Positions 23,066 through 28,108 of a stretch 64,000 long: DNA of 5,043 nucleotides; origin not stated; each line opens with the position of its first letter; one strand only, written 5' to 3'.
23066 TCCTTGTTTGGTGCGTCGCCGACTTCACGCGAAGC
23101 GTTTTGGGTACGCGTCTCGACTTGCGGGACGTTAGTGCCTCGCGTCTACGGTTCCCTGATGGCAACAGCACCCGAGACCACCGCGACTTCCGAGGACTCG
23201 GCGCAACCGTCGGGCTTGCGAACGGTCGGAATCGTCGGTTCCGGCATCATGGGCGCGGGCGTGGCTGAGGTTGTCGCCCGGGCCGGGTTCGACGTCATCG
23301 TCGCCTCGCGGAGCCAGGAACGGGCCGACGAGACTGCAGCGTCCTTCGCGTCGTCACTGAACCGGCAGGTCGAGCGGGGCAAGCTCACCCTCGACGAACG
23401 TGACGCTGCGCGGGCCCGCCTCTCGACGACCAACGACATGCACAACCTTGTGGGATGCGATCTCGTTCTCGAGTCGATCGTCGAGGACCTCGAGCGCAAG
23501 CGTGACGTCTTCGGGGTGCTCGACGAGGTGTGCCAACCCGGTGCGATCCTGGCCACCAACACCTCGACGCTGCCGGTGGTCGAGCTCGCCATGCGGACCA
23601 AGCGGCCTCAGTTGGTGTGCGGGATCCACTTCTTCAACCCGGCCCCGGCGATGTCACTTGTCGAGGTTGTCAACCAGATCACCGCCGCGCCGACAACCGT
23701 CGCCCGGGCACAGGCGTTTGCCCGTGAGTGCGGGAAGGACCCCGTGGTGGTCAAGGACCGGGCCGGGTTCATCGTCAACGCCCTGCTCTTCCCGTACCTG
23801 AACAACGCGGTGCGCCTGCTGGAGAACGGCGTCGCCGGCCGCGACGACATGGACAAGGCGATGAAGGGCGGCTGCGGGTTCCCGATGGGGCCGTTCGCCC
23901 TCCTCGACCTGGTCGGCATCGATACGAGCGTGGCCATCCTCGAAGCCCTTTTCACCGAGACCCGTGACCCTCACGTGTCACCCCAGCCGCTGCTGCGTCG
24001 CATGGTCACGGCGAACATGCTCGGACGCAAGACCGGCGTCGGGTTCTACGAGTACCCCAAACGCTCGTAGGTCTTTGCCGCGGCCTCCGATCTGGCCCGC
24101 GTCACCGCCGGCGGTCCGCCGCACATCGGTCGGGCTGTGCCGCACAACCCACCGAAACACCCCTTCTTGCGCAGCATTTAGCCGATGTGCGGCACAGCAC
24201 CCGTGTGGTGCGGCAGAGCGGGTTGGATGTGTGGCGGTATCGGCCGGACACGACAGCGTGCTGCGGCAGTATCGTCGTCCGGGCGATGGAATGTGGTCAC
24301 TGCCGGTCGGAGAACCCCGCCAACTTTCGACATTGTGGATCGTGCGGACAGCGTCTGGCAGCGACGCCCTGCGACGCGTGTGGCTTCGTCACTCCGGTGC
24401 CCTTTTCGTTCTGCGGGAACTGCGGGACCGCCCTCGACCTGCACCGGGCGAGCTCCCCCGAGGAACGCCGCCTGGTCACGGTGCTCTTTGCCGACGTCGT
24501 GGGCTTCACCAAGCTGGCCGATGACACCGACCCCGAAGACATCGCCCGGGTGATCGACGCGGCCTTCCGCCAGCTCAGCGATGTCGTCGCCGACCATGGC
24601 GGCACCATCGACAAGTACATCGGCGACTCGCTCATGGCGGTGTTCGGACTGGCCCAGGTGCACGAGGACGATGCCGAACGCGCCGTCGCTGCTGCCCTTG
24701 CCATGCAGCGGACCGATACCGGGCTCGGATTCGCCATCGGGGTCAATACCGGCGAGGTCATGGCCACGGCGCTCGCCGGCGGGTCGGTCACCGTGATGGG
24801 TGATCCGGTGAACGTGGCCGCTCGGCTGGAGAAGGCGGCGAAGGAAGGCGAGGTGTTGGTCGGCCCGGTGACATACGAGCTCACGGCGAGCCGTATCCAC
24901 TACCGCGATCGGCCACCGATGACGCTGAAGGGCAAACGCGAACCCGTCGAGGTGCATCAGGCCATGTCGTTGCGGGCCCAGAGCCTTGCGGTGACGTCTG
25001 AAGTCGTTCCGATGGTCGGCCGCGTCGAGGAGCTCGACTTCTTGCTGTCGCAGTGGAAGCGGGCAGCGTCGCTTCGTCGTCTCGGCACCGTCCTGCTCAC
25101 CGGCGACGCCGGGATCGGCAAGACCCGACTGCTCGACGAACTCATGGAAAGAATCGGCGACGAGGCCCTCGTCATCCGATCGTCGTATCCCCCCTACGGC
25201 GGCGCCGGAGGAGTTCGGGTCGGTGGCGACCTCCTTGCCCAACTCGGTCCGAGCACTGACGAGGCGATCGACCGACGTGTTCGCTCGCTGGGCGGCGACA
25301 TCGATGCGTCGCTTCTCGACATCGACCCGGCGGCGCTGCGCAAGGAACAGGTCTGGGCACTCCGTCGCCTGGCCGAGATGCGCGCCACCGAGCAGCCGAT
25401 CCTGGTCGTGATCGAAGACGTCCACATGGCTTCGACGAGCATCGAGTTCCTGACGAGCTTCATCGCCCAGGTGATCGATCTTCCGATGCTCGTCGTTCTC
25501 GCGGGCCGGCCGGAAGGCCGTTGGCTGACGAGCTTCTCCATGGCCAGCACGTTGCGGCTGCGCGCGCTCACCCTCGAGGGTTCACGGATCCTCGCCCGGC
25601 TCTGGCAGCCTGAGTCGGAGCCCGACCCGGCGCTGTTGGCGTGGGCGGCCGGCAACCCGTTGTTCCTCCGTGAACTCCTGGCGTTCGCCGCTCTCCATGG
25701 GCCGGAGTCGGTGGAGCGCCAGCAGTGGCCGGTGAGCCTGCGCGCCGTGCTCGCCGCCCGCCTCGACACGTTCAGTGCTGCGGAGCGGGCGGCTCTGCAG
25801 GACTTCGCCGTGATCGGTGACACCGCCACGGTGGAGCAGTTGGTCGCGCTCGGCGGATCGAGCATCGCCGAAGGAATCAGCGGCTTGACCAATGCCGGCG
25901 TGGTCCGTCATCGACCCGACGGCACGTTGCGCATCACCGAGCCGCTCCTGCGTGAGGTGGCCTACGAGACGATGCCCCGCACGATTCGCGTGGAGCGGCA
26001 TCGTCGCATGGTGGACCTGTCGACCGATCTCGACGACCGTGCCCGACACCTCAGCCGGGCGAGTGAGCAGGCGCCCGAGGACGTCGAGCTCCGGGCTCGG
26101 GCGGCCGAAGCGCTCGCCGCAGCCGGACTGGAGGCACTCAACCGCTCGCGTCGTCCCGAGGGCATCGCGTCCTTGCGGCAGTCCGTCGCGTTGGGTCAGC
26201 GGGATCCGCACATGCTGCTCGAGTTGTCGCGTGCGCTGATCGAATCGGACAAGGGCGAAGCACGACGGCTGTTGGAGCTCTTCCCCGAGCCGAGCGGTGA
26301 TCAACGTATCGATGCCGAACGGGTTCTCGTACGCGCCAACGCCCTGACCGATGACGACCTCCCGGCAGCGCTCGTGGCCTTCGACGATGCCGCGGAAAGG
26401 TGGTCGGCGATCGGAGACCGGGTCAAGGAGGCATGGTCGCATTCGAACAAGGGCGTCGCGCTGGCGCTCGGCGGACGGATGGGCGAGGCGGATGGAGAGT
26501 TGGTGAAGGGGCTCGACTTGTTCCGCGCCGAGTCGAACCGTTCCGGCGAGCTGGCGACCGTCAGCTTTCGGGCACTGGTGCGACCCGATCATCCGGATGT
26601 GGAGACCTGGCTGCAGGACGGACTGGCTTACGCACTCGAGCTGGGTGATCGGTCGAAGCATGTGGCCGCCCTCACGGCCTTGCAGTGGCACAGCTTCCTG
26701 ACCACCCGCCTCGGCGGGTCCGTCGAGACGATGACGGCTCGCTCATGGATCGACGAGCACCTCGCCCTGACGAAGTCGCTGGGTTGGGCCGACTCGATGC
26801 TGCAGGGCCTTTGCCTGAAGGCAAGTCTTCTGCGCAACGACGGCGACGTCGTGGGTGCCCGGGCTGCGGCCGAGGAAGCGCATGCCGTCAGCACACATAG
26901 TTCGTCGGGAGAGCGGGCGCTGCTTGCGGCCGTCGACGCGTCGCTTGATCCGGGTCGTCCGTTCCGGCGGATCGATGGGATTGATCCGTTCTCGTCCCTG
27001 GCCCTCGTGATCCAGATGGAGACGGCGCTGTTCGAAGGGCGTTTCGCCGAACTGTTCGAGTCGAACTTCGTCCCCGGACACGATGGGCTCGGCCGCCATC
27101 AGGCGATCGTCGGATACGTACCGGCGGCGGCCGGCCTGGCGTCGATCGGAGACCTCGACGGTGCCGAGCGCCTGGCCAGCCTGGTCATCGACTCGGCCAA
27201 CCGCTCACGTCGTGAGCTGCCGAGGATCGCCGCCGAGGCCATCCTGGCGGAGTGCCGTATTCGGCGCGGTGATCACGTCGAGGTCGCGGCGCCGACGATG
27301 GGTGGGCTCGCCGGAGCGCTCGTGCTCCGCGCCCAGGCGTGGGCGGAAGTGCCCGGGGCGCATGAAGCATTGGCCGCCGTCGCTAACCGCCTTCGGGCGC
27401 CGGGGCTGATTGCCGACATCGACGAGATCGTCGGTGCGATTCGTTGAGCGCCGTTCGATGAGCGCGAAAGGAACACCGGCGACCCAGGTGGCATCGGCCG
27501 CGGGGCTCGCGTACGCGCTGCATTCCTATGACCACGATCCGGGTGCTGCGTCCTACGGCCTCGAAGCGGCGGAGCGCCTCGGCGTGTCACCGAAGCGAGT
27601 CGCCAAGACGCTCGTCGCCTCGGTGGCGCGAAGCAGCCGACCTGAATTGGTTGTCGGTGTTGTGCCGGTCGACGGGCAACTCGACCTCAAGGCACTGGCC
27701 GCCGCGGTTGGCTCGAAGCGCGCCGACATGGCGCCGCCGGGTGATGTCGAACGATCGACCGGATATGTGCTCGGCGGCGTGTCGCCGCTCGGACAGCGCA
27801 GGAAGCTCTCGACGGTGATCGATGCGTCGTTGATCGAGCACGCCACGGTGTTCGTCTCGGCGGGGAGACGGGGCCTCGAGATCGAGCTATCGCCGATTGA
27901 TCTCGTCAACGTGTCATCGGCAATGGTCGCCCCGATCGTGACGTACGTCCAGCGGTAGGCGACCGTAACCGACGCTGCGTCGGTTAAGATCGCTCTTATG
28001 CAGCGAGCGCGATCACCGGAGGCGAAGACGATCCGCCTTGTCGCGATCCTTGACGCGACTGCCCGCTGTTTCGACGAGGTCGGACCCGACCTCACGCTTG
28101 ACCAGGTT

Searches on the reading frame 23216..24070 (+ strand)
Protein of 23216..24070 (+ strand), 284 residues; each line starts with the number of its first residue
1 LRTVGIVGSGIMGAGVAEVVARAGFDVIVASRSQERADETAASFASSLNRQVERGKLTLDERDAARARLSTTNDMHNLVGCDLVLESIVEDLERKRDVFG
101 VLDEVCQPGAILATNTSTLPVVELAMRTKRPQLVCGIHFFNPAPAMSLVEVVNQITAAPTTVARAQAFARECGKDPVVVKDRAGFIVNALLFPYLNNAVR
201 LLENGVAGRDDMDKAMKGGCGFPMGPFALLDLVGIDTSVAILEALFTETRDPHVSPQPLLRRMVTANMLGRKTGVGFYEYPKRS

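Call 45: search_protein_families(library=pfam, proteins=[window:23216-24070:+], max_evalue=0.00001)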
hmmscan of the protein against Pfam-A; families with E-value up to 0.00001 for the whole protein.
window:23216-24070:+ (284 aa): 4 families
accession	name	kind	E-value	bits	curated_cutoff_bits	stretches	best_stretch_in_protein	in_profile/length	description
PF02737.24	3HCDH_N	-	1.3e-58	198.4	22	1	3-181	1-179/180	3-hydroxyacyl-CoA dehydrogenase, NAD binding domain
PF00725.27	3HCDH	-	1.9e-33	115.3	22.1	1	184-280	1-97/97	3-hydroxyacyl-CoA dehydrogenase, C-terminal domain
PF03807.23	F420_oxidored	-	1.4e-06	29.2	21.6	1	3-46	1-46/94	NADP oxidoreductase coenzyme F420-dependent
PF03446.21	NAD_binding_2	-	6.9e-06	26.6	21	0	3-45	1-43/161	NAD binding domain of 6-phosphogluconate dehydrogenase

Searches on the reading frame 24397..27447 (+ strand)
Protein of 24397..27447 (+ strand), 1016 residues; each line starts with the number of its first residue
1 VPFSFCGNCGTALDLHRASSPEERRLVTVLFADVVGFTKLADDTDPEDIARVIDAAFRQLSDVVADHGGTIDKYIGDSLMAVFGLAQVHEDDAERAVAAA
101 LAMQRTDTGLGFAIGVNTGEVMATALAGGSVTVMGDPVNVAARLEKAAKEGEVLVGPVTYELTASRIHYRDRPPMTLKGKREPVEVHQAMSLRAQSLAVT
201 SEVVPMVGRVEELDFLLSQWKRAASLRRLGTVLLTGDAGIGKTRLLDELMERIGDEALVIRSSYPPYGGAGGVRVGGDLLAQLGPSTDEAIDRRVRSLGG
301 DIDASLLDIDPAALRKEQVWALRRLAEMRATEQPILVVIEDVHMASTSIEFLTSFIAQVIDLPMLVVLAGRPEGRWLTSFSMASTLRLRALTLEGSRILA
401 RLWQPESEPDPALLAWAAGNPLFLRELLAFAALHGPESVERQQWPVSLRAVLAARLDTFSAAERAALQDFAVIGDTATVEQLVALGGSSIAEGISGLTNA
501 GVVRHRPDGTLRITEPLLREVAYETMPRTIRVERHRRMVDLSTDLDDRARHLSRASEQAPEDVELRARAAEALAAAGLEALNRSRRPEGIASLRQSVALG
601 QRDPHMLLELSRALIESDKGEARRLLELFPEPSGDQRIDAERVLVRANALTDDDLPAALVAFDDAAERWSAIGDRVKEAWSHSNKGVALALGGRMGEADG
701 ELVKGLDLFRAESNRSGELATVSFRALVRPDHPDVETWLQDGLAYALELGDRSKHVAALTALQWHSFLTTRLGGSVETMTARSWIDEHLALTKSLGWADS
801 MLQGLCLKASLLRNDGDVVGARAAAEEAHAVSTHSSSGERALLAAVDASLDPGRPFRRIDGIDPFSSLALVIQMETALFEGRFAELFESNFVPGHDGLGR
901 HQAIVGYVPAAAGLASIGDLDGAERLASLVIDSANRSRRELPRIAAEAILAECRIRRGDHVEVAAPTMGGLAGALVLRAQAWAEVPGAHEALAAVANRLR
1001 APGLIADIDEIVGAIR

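Call 45: search_protein_families(library=pfam, proteins=[window:24397-27447:+], max_evalue=0.00001)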
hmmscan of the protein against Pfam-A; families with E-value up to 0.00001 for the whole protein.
window:24397-27447:+ (1016 aa): 2 families
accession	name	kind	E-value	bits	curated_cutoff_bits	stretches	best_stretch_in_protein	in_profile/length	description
PF00211.25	Guanylate_cyc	-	2.4e-21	76.6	21.9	1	25-182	7-175/183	Adenylate and Guanylate cyclase catalytic domain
PF13191.12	AAA_16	-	5.1e-14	53.5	32.6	1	206-366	2-166/167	AAA ATPase domain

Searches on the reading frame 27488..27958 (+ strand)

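Call 45: search_protein_families(library=pfam, proteins=[window:27488-27958:+], max_evalue=0.00001)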
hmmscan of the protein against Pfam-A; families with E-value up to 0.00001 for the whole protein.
window:27488-27958:+ (156 aa): 1 family
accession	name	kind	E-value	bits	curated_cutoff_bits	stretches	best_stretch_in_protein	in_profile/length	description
PF04073.20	tRNA_edit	-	6.3e-25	88.1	25.5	1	25-140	8-121/123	Aminoacyl-tRNA editing domain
